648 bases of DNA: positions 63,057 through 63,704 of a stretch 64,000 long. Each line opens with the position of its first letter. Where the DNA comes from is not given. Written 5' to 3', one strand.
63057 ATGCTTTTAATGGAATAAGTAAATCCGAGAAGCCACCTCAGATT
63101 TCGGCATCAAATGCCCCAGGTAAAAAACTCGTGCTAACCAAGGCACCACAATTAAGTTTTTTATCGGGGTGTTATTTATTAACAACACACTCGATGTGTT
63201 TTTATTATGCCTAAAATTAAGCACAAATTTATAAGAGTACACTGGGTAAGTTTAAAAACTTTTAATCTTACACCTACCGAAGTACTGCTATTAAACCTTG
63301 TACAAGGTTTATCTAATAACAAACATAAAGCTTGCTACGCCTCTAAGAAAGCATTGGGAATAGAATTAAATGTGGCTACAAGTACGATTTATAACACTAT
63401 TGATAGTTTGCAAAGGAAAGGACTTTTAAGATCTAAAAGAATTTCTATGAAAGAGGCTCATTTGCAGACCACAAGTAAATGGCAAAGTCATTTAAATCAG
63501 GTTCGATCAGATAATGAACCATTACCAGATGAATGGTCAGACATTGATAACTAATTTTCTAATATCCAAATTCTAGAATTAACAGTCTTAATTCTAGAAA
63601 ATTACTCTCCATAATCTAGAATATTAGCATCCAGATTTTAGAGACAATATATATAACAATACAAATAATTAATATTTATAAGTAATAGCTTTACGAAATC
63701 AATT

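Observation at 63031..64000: Rep/DnaD-like wHTH gene followed by phased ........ palindromes (iteron-like): probable edge of an integrated plasmid or phage-like element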

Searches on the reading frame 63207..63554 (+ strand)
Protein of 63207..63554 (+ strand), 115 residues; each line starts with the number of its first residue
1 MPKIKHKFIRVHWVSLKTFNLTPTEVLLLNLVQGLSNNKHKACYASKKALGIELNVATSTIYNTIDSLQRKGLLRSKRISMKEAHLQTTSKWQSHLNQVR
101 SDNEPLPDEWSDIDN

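Call 7: search_protein_families(library=pfam, proteins=[window:63207-63554:+], max_evalue=1)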
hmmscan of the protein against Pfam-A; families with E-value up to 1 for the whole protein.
window:63207-63554:+ (115 aa): 12 families
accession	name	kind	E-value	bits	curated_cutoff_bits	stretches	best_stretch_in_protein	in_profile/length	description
PF13730.12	HTH_36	-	4.3e-06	26.9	25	1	20-74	2-55/55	Helix-turn-helix domain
PF01047.28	MarR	-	0.0077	16.5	24.6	1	45-78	20-51/59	MarR family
PF08279.18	HTH_11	-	0.0094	16.3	25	1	48-72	19-43/55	HTH domain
PF13463.12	HTH_27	-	0.012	16.3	22.2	1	21-89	1-65/68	Winged helix DNA-binding domain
PF01475.25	FUR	-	0.017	15.7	23.1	1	53-95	38-81/121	Ferric uptake regulator family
PF05761.20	5_nucleotid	-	0.023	14.1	28.5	1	10-103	115-204/460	5' nucleotidase family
PF13545.12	HTH_Crp_2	-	0.03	14.7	27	1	28-80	7-60/70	Crp-like helix-turn-helix domain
PF01978.25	TrmB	-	0.03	14.6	25.6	1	52-78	30-56/68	Sugar-specific transcriptional regulator TrmB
PF21984.2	DnaD_N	-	0.041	14.5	27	1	16-79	9-70/101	DnaD N-terminal domain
PF01325.25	Fe_dep_repress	-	0.056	14.1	26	1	43-76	21-54/60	Iron dependent repressor, N-terminal DNA binding domain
PF15107.11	FAM216B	-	0.093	13.1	27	1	4-50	59-105/111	FAM216B protein family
PF12802.13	MarR_2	-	0.22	12.2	27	1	20-76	2-52/61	MarR family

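Call 8: search_protein_families(library=phrogs, proteins=[window:63207-63554:+], max_evalue=0.1)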
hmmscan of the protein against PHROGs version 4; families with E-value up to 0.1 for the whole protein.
window:63207-63554:+ (115 aa): 14 families
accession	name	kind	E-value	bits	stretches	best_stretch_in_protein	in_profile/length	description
phrog_2880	-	DNA, RNA and nucleotide metabolism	9.2e-06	25.9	1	17-91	22-100/459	replication initiation protein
phrog_428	-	DNA, RNA and nucleotide metabolism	7.4e-05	23.1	1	20-82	102-165/455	replication initiation protein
phrog_15053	-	unknown function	0.00011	22.4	1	15-77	38-100/343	-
phrog_22534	-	unknown function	0.00026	21.9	1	30-91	30-91/111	-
phrog_8102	-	DNA, RNA and nucleotide metabolism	0.0024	18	1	5-104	16-118/337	replication initiation protein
phrog_186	-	DNA, RNA and nucleotide metabolism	0.0044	17.7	1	35-100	53-115/308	DnaD-like helicase loader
phrog_391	-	DNA, RNA and nucleotide metabolism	0.0067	17.1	1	17-80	11-73/298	replication initiation O-like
phrog_3502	-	unknown function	0.02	15.9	1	20-79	48-106/131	-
phrog_13084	-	unknown function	0.022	15.6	1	17-87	20-89/169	-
phrog_1098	-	DNA, RNA and nucleotide metabolism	0.039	13.7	1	26-75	20-70/546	HTH DNA binding protein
phrog_4617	-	DNA, RNA and nucleotide metabolism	0.048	14.3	1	26-88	21-80/223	replication initiation protein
phrog_270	-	DNA, RNA and nucleotide metabolism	0.063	13.6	1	21-101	45-122/383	replication initiation protein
phrog_678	-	DNA, RNA and nucleotide metabolism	0.069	13.7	1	26-84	76-125/346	replication initiation O-like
phrog_6643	-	DNA, RNA and nucleotide metabolism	0.079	13.4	0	13-74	8-67/313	replication initiation protein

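Call 9: find_encoding_contigs(protein=window:63207-63554:+, flank=10000, max_places=10)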
Protein window:63207-63554:+ (115 aa): 2 contigs read that carry it; 2 places shown.
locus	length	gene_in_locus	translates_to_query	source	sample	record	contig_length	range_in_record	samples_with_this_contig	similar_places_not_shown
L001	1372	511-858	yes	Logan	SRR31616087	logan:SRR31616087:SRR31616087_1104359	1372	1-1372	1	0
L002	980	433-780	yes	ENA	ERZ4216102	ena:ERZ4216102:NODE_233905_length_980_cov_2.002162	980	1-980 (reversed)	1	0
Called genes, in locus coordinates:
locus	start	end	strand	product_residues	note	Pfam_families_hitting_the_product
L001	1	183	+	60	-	?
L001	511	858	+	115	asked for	PF13730:HTH_36 (weak)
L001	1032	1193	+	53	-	-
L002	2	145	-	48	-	?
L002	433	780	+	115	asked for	PF13730:HTH_36 (weak)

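Call 10: find_homologous_proteins(query=window:63207-63551:+, max_evalue=0.001)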
Query window:63207-63551:+ (115 aa): 1 proteins with E <= 0.001 among 9 candidates.
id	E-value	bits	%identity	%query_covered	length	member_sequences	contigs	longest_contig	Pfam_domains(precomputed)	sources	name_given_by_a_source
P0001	3.8e-70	251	100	100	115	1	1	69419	PF13730.13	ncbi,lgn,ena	-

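Call 11: find_related_loci(query=window:63207-63551:+, collection=genome_contigs, flank=10000)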
Query window:63207-63551:+ (115 aa) in genome_contigs; peptide patterns used: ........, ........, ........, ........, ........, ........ (x = any residue, [..] = any of these).
136 stretches matched a pattern, but none encodes a relative of the query by tblastn (E <= 1e-3).

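Call 12: find_related_loci(query=window:63207-63551:+, collection=viral_contigs, flank=10000)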
Query window:63207-63551:+ (115 aa) in viral_contigs; peptide patterns used: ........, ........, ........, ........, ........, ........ (x = any residue, [..] = any of these).
18 stretches matched a pattern, but none encodes a relative of the query by tblastn (E <= 1e-3).

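Call 22: search_protein_representatives(protein=window:63207-63551:+)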
Query: 115 residues. Proteins with E-value up to 0.001 (for the whole library): 93; up to 1e-10: 6; up to 1e-30: 1. The best 93 are listed.
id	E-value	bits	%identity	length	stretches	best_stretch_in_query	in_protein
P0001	1.2e-70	250.8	100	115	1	1-115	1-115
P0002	6.5e-15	71.5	42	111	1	5-101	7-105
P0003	1.1e-13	67.5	41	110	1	6-104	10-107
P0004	8.0e-13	64.7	43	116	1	4-97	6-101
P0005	5.6e-12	62.0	37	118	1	6-104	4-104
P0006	9.0e-12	61.3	44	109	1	5-96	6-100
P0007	4.4e-10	55.9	39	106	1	11-99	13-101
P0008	6.0e-10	55.5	36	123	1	6-101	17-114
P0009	8.5e-10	55.0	41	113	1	4-96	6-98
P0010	2.6e-09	53.4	36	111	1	10-101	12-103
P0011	3.9e-09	52.8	36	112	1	3-99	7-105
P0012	4.3e-09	52.7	35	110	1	6-101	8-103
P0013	5.1e-09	52.5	30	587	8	12-64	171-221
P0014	5.3e-09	52.4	42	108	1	8-94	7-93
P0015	5.9e-09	52.3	37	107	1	6-100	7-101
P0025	7.6e-08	48.7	33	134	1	4-98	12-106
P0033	1.4e-06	44.6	37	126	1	7-96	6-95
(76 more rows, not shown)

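Call 25: find_encoding_contigs(protein=P0002, flank=10000, max_places=6)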
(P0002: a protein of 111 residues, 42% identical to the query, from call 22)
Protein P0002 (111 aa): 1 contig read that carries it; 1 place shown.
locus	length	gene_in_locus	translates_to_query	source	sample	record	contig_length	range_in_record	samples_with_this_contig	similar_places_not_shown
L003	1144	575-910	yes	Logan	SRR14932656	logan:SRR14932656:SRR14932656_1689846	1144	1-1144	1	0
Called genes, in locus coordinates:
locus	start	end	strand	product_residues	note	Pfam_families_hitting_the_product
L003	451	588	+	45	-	-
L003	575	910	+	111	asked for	PF21984:DnaD_N (weak), PF01418:HTH_6 (faint), PF12802:MarR_2 (weak), PF01047:MarR, PF13730:HTH_36, PF13545:HTH_Crp_2 (weak), PF08279:HTH_11 (weak), PF01978:TrmB (weak)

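Call 29: find_related_loci(query=A2, collection=genome_contigs, flank=10000)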
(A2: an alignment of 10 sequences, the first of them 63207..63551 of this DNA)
Query A2 (115 aa) in genome_contigs; peptide patterns used: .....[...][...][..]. (x = any residue, [..] = any of these).
19 stretches matched a pattern, but none encodes a relative of the query by tblastn (E <= 1e-3).

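Call 30: find_related_loci(query=A2, collection=viral_contigs, flank=10000)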
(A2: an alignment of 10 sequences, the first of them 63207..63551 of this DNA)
Query A2 (115 aa) in viral_contigs; peptide patterns used: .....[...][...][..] (x = any residue, [..] = any of these).
37 stretches matched a pattern; 12 encode a relative of the query (tblastn E <= 1e-3); 12 distinct loci.
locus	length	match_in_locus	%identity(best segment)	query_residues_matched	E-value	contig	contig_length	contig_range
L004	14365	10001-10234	38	17-94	3e-8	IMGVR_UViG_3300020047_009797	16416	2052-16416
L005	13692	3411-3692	30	2-96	2e-8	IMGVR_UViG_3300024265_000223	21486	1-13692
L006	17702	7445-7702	31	4-92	2e-7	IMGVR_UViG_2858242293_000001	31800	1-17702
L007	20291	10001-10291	32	17-111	2e-7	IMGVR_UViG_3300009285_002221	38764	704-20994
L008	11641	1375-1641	30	17-104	7e-7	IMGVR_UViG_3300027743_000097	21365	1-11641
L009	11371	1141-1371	31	17-92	7e-7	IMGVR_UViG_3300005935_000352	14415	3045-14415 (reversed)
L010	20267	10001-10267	30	17-104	7e-7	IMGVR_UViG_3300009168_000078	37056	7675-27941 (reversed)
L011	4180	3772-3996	33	19-92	2e-6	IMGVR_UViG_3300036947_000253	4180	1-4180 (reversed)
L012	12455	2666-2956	29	17-111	4e-6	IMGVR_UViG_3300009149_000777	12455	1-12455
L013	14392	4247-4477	31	17-92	9e-6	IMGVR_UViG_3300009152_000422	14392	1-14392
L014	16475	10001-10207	29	25-92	1e-4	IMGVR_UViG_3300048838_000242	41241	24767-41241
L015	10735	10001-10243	27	17-96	2e-4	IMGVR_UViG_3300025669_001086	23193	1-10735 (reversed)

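Call 33: find_homologous_proteins(query=A1, max_evalue=0.00001)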
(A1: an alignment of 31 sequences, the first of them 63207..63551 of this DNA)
Query A1 (31 sequences) (115 aa, profile of the alignment): 7 proteins with E <= 0.00001 among 617 candidates.
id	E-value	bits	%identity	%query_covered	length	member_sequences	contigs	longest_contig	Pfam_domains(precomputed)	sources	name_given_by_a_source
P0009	1.3e-35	140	46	68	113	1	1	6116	PF13730.13,PF01325.26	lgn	-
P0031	9.3e-32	127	34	76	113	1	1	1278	PF01047.29,PF13730.13,PF12802.14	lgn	-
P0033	2.3e-31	126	43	58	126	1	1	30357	PF01047.29,PF13730.13,PF12802.14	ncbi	-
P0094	1.8e-30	123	51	57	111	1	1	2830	PF13730.13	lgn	-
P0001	2.1e-30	123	100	100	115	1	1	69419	PF13730.13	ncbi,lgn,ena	-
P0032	3.8e-29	119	42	56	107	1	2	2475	PF01047.29,PF13730.13,PF12802.14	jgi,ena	-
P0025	1.6e-26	111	32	83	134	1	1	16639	-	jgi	jgi:hypothetical protein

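Call 34: find_encoding_contigs(protein=P0033, flank=10000, max_places=4)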
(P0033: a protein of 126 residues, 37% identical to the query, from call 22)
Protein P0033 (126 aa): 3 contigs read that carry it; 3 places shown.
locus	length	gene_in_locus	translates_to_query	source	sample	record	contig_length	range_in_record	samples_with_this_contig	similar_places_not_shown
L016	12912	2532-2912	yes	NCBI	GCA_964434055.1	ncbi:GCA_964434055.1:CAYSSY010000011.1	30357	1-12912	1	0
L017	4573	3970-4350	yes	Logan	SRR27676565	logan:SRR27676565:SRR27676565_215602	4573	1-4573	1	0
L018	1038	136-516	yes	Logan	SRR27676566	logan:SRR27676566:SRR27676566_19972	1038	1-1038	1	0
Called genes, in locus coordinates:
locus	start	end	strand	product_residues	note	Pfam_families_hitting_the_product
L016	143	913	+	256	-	-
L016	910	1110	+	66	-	-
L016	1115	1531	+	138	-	-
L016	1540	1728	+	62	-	-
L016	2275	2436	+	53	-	-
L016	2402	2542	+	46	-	-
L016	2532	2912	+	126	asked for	PF01047:MarR (weak), PF13730:HTH_36, PF12802:MarR_2 (weak)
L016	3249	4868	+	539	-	PF00239:Resolvase, PF07508:Recombinase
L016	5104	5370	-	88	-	PF01541:GIY-YIG, PF10544:T5orf172 (weak)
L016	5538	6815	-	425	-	PF03979:Sigma70_r1_1 (faint), PF00140:Sigma70_r1_2, PF04542:Sigma70_r2, PF04539:Sigma70_r3, PF04545:Sigma70_r4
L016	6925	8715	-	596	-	PF01807:Zn_ribbon_DnaG, PF08275:DNAG_N, PF01751:Toprim, PF13662:Toprim_4, PF13155:Toprim_2, PF10410:DnaB_bind (weak)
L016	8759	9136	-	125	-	PF05635:23S_rRNA_IVP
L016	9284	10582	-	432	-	PF13585:CHU_C (faint), PF18962:Por_Secre_tail (weak), PF13860:FlgD_ig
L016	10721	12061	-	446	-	-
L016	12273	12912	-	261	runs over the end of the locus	PF02706:Wzz (weak)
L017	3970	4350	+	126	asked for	PF01047:MarR (weak), PF13730:HTH_36, PF12802:MarR_2 (weak)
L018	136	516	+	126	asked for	PF01047:MarR (weak), PF13730:HTH_36, PF12802:MarR_2 (weak)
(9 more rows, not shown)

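Call 35: find_encoding_contigs(protein=P0025, flank=10000, max_places=4)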
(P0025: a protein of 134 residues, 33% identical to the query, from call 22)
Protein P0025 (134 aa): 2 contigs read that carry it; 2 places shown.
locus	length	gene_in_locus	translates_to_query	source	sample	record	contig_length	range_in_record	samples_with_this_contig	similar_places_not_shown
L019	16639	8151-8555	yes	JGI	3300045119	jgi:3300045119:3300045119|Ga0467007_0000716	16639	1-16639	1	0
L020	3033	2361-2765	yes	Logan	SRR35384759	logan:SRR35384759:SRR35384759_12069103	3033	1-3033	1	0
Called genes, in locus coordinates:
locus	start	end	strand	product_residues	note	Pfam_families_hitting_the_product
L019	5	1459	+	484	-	PF01170:UPF0020 (faint), PF02384:N6_Mtase, PF07669:Eco57I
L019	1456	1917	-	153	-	-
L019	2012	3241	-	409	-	PF01939:NucS_C, PF06250:YhcG_C (faint)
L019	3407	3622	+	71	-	-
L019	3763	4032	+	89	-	-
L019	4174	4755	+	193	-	-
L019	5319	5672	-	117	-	PF04545:Sigma70_r4 (weak), PF13384:HTH_23 (faint)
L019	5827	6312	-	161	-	-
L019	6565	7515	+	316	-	-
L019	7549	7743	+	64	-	-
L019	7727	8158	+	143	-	-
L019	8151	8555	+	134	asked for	-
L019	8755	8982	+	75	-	-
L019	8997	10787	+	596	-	PF00239:Resolvase, PF07508:Recombinase, PF13408:Zn_ribbon_recom (faint)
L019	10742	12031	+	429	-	PF13541:ChlI, PF01078:Mg_chelatase, PF07728:AAA_5, PF00493:MCM (weak), PF13335:Mg_chelatase_C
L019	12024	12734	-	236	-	PF01551:Peptidase_M23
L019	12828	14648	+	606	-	PF00580:UvrD-helicase, PF13245:AAA_19, PF13604:AAA_30 (weak), PF01443:Viral_helicase1 (faint), PF13087:AAA_12 (faint), PF13361:UvrD_C, PF13538:UvrD_C_2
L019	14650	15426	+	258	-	PF00398:RrnaAD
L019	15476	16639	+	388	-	?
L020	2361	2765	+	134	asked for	-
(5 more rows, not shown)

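Call 36: find_encoding_contigs(protein=P0009, flank=10000, max_places=4)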
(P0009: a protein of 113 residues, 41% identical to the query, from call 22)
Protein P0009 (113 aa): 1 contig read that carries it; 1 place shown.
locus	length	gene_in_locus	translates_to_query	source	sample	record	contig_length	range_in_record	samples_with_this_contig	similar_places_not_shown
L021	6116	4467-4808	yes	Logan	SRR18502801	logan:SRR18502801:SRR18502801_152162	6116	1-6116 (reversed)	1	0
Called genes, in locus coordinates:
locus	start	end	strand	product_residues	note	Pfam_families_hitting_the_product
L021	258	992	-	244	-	PF12686:DUF3800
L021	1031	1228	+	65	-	-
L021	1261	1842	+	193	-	-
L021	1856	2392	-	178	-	-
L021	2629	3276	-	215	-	-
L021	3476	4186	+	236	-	-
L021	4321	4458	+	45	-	-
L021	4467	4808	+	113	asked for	PF01325:Fe_dep_repress (faint), PF13730:HTH_36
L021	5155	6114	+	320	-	?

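Call 39: find_related_loci(query=A2, collection=metagenome_contigs, flank=6000)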
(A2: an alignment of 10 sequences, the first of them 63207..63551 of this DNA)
Query A2 (115 aa) in metagenome_contigs; peptide patterns used: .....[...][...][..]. (x = any residue, [..] = any of these).
43 stretches matched a pattern; 12 encode a relative of the query (tblastn E <= 1e-3); 12 distinct loci.
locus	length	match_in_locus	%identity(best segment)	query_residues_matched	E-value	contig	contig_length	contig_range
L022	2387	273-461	43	12-74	2e-13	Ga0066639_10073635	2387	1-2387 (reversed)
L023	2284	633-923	32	17-111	5e-8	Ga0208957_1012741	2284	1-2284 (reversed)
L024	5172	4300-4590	32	17-111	5e-8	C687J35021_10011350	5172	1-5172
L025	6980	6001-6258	29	8-92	1e-7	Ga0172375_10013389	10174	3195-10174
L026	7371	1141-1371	31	17-92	2e-7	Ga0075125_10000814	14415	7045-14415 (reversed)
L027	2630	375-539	38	19-74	3e-7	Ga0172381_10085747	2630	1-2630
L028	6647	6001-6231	31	17-92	2e-6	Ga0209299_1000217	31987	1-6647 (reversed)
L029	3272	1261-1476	28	21-92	1e-5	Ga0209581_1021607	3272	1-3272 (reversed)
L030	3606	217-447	30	17-92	2e-5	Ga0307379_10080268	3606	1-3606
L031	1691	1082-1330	27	16-89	2e-5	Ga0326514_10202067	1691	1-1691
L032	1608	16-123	39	43-78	3e-5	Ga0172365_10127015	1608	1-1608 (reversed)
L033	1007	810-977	34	17-68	2e-4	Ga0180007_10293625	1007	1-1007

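Call 40: list_cluster_members(proteins=[P0003, P0004, P0005, P0006, P0007, P0008, P0010, P0011, P0012, P0014])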
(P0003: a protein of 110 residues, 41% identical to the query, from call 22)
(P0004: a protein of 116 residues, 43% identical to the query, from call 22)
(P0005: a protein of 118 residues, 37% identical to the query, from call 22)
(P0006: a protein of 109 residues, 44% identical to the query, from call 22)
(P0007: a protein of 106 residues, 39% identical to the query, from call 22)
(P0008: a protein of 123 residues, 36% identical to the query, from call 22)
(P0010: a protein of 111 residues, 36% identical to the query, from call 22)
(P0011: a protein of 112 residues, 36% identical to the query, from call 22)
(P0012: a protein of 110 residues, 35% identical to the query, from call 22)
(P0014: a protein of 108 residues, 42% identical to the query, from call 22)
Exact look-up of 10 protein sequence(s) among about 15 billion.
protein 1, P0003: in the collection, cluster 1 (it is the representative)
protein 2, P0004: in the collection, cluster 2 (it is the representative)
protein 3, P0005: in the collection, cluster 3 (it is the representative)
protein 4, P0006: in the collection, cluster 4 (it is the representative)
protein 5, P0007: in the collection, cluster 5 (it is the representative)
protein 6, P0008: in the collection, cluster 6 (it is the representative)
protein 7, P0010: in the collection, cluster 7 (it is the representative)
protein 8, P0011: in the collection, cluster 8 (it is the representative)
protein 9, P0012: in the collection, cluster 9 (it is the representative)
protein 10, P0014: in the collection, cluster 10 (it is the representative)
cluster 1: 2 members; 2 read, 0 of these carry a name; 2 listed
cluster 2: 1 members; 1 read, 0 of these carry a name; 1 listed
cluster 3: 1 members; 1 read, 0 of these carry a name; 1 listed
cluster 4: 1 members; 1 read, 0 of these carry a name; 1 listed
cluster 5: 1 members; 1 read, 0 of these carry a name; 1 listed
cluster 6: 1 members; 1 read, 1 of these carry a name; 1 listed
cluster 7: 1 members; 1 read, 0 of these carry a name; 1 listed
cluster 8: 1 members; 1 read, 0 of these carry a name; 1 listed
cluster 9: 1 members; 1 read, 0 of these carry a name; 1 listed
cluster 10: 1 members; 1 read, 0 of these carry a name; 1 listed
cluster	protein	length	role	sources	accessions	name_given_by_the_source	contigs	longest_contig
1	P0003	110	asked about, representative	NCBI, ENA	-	-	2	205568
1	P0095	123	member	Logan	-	-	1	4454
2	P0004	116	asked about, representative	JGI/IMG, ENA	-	-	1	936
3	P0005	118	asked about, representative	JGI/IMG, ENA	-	-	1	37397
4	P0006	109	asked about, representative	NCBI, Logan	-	-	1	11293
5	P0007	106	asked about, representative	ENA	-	-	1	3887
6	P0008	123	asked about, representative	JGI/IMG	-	DNA-binding MarR family transcriptional regulator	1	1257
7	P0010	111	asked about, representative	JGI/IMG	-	-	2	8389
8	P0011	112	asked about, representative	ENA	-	-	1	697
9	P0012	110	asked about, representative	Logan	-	-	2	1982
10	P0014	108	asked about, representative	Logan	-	-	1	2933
